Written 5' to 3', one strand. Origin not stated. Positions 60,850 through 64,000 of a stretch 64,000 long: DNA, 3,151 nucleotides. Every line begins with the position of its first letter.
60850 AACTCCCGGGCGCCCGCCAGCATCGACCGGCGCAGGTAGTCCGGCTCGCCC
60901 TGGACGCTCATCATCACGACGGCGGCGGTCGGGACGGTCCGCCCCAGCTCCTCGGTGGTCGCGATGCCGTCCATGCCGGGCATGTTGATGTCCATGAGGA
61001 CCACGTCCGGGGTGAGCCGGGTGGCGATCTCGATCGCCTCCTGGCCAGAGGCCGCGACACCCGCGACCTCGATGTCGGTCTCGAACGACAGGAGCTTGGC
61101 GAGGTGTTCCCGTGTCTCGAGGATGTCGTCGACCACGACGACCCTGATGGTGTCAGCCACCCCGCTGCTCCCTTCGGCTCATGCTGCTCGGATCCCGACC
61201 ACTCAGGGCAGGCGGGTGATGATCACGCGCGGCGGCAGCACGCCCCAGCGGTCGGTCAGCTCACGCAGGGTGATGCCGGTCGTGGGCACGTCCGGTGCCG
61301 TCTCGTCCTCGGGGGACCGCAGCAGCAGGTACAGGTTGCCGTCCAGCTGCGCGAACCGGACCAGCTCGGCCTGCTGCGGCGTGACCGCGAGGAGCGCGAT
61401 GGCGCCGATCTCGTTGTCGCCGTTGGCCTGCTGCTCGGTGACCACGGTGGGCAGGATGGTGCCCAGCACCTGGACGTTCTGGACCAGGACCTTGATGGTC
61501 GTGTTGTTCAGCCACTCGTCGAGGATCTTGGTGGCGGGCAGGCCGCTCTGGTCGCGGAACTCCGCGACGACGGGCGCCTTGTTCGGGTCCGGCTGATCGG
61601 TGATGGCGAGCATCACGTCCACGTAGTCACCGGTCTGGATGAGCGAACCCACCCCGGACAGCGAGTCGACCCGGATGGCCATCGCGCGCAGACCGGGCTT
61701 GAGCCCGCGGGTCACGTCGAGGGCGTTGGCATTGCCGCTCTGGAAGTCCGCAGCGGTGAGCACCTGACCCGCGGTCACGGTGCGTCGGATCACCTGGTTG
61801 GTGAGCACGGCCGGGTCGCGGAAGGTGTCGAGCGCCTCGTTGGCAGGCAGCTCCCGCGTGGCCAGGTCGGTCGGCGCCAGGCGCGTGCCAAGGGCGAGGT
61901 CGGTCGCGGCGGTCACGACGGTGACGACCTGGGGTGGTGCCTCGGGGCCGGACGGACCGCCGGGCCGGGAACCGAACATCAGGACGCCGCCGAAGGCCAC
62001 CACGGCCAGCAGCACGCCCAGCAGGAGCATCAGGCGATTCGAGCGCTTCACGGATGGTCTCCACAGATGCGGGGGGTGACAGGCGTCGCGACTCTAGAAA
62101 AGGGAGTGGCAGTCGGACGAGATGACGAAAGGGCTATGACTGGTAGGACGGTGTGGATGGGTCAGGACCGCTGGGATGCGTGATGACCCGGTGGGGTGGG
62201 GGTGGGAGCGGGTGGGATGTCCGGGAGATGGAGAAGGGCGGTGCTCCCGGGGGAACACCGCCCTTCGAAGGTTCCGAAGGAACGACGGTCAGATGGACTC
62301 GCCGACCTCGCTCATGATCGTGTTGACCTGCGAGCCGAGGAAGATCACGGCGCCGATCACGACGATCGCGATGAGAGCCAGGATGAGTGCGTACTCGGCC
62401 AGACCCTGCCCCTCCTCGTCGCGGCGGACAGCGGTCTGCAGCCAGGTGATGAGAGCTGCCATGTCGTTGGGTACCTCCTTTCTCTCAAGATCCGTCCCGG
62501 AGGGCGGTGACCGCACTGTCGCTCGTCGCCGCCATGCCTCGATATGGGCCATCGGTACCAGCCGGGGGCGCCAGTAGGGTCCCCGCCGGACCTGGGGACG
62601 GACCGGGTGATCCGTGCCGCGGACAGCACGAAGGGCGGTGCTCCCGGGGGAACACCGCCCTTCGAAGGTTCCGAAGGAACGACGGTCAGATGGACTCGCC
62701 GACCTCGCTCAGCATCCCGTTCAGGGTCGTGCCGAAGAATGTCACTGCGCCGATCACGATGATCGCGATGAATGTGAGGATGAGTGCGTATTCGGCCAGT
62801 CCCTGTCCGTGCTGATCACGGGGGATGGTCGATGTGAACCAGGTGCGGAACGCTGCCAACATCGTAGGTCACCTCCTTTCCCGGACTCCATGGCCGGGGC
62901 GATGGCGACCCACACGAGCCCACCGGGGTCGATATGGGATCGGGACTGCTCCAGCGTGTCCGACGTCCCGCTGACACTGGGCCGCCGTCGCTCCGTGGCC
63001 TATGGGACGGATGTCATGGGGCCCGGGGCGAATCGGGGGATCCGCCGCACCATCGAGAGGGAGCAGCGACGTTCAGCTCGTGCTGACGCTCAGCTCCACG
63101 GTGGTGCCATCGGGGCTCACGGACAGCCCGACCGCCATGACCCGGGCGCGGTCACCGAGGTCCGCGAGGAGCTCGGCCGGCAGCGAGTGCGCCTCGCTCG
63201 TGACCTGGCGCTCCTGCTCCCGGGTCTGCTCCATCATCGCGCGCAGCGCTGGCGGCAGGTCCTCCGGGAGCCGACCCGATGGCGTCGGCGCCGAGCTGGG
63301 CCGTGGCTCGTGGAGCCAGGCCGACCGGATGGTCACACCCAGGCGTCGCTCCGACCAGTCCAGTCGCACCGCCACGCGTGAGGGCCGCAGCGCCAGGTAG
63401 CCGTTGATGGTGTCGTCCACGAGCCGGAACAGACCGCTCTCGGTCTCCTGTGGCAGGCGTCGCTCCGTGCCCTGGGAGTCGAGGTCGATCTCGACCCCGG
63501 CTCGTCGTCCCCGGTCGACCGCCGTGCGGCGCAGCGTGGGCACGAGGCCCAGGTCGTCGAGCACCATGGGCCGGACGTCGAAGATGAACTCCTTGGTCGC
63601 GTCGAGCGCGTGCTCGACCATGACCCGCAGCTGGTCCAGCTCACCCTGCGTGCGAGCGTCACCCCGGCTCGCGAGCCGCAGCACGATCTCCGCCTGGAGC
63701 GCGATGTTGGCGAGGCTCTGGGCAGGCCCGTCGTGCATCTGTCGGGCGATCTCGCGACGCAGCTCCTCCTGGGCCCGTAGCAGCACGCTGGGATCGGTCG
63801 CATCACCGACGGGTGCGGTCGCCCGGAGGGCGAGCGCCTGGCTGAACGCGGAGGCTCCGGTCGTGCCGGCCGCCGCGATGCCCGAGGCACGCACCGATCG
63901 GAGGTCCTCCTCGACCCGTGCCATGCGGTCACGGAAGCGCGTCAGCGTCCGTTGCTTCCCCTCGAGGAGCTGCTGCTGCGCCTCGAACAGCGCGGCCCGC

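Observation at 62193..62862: Tandem Flp pilins with an identical 3' homology block next to a G-quadruplex: possible pilin variation/gene-conversion cassette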

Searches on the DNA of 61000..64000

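Call 5: search_rna_families(source=window, start=61000, end=64000, threshold=evalue, max_evalue=1)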
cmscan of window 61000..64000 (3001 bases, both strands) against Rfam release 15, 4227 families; matches with E-value up to 1: 2.
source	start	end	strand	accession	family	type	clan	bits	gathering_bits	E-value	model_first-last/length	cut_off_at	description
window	62226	62263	-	RF01838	sobemo_FSE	Cis-reg; frameshift_element;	-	22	55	0.3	26-64/79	no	sobemovirus ribosomal frameshift elemental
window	62631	62660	-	RF01838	sobemo_FSE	Cis-reg; frameshift_element;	-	19.8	55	1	26-56/79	no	sobemovirus ribosomal frameshift elemental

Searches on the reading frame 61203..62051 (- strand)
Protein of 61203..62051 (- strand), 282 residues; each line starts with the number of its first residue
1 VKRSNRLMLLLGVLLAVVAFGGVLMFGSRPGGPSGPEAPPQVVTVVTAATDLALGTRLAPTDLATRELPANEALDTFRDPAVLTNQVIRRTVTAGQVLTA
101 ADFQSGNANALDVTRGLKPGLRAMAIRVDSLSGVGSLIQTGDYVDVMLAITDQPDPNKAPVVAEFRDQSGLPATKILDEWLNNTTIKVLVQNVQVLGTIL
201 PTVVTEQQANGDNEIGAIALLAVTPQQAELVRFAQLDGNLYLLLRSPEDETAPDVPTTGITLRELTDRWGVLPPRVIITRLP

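Call 11: search_protein_families(library=pfam, proteins=[window:61203-62051:-], max_evalue=0.01)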
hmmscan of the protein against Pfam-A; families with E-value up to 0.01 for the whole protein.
window:61203-62051:- (282 aa): 3 families
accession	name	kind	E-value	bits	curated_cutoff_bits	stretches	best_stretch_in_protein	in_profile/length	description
PF16976.10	RcpC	-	1.6e-17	63.9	28.8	1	115-245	5-114/114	Flp pilus assembly protein RcpC/CpaB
PF08666.17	SAF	-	2e-09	38.3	21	1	44-103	2-62/63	SAF domain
PF13144.11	ChapFlgA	-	0.0023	18.4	23.8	1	44-104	2-61/122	Chaperone for flagella basal body P-ring formation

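Call 22: find_related_loci(query=window:61203-62051:-, collection=genome_contigs, flank=2500)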
Query window:61203-62051:- (282 aa) in genome_contigs; peptide patterns used: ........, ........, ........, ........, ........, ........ (x = any residue, [..] = any of these).
204 stretches matched a pattern; 8 encode a relative of the query (tblastn E <= 1e-3); 8 distinct loci.
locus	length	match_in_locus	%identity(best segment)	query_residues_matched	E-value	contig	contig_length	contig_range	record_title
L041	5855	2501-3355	75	1-282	6e-121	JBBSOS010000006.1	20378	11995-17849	MAG: Candidatus Limnocylindrales bacterium isolate LS6_sbin.37 LS6_sbin.37_K_1297135_L_20378_cov_9.0000, whole genome sh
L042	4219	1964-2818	72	1-282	9e-121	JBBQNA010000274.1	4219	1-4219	MAG: Candidatus Limnocylindrales bacterium isolate Co_metawrap_349 Cmw_349_k141_21976701_length_4219_cov_8.5412, whole g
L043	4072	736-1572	72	1-282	5e-117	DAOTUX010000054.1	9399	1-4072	MAG TPA_asm: Chloroflexota bacterium isolate F3_94 k223_29227, whole genome shotgun sequence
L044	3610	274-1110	72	1-282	5e-117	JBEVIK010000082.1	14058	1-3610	MAG: Candidatus Limnocylindrales bacterium isolate T2R6BO_autometa_bin_0044 T2R6BO_autometa_bin_0044_k133_11855713, whol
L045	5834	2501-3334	71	1-282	1e-112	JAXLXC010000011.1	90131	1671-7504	MAG: Chloroflexota bacterium isolate STL-CHL39 C3.138.fa-11, whole genome shotgun sequence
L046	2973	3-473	88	125-282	5e-87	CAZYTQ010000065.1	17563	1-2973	MAG TPA_asm: uncultured Anaerolineaceae bacterium isolate SRP344714_co2_422 genome assembly, contig: NODE_8323_length_17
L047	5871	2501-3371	56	1-282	1e-72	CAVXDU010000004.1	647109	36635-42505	MAG: uncultured Chloroflexia bacterium isolate MFD02242.bin.2.271 genome assembly, contig: contig_3451, whole genome sho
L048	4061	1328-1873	27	37-250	2e-11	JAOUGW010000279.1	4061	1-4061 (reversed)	MAG: Gammaproteobacteria bacterium isolate 4_1_May_SF_Bin43 4_1_May_SF_Bin43_scaffold_13965_c1, whole genome shotgun seq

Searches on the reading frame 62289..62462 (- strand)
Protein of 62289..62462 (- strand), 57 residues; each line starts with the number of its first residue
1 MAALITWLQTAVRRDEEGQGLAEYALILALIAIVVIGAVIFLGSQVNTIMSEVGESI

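Call 11: search_protein_families(library=pfam, proteins=[window:62289-62462:-], max_evalue=0.01)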
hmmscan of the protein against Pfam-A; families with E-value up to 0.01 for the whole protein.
window:62289-62462:- (57 aa): 1 family
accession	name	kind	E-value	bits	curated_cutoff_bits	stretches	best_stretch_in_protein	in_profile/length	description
PF04964.19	Flp_Fap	-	6.5e-08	32.7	32.2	1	14-56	3-45/46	Flp/Fap pilin component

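Call 44: find_encoding_contigs(protein=window:62289-62462:-, flank=1500, max_places=10)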
Protein window:62289-62462:- (57 aa): no gene with exactly this product is on record in the collection.

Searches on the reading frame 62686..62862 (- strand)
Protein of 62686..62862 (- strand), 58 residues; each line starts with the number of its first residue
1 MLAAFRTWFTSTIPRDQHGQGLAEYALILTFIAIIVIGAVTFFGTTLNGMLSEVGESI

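Call 11: search_protein_families(library=pfam, proteins=[window:62686-62862:-], max_evalue=0.01)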
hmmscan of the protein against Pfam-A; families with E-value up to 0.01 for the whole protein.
window:62686-62862:- (58 aa): 1 family
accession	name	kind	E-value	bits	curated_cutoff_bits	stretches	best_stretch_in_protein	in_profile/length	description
PF04964.19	Flp_Fap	-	4e-08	33.4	32.2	1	15-57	3-45/46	Flp/Fap pilin component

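Call 43: find_encoding_contigs(protein=window:62686-62862:-, flank=1500, max_places=10)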
Protein window:62686-62862:- (58 aa): 5 contigs read that carry it; 4 places shown.
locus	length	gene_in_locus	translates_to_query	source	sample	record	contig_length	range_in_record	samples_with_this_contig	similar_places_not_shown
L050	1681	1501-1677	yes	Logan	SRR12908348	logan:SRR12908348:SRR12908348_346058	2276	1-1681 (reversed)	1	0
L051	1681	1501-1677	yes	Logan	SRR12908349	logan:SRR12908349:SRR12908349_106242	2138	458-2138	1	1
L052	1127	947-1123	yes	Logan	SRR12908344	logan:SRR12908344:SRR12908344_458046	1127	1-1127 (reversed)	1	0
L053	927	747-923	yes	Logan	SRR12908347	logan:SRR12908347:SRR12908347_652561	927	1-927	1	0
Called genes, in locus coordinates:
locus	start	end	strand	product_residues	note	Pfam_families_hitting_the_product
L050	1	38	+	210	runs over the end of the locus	?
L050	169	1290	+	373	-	PF07730:HisKA_3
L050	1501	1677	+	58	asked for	PF04964:Flp_Fap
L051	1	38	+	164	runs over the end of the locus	?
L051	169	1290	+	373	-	PF07730:HisKA_3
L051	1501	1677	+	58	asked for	PF04964:Flp_Fap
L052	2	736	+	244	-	?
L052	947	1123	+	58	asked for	PF04964:Flp_Fap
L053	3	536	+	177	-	?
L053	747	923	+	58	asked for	PF04964:Flp_Fap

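Call 48: find_homologous_proteins(query=window:62686-62862:-, max_evalue=1e-8)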
Query window:62686-62862:- (58 aa): 8 proteins with E <= 1e-8 among 11 candidates.
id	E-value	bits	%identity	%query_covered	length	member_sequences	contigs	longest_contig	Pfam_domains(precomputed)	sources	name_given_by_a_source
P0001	1.0e-29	118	100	100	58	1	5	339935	PF04964.20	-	-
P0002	7.1e-25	103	84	100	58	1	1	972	PF04964.20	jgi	jgi:Flp pilus assembly pilin Flp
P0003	7.9e-11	59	65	83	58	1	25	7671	-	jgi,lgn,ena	-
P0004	2.1e-10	58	58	98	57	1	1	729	-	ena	-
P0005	9.0e-10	56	73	76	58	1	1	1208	PF04964.20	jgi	jgi:Flp pilus assembly pilin Flp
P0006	1.1e-9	55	60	90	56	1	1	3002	PF04964.20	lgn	-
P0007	2.9e-9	54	60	86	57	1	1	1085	PF04964.20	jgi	jgi:pilus assembly protein Flp/PilA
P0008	8.2e-9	53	56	86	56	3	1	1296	PF04964.20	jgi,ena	-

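Call 50: find_encoding_contigs(protein=P0002, flank=1000, max_places=4)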
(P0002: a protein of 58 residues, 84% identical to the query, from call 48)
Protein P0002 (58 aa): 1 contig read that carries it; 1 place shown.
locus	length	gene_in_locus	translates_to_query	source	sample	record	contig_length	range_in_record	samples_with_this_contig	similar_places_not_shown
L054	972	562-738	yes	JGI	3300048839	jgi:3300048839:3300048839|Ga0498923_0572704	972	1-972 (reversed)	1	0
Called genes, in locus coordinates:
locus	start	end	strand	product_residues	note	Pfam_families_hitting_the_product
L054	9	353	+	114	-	-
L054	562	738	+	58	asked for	PF04964:Flp_Fap (weak)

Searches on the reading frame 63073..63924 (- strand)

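Call 11: search_protein_families(library=pfam, proteins=[window:63073-63924:-], max_evalue=0.01)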
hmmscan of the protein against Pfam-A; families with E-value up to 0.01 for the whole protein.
window:63073-63924:- (283 aa): 1 family
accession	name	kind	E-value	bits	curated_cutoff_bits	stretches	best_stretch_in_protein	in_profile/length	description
PF07730.19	HisKA_3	-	3.6e-12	47.1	24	1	56-122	2-68/68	Histidine kinase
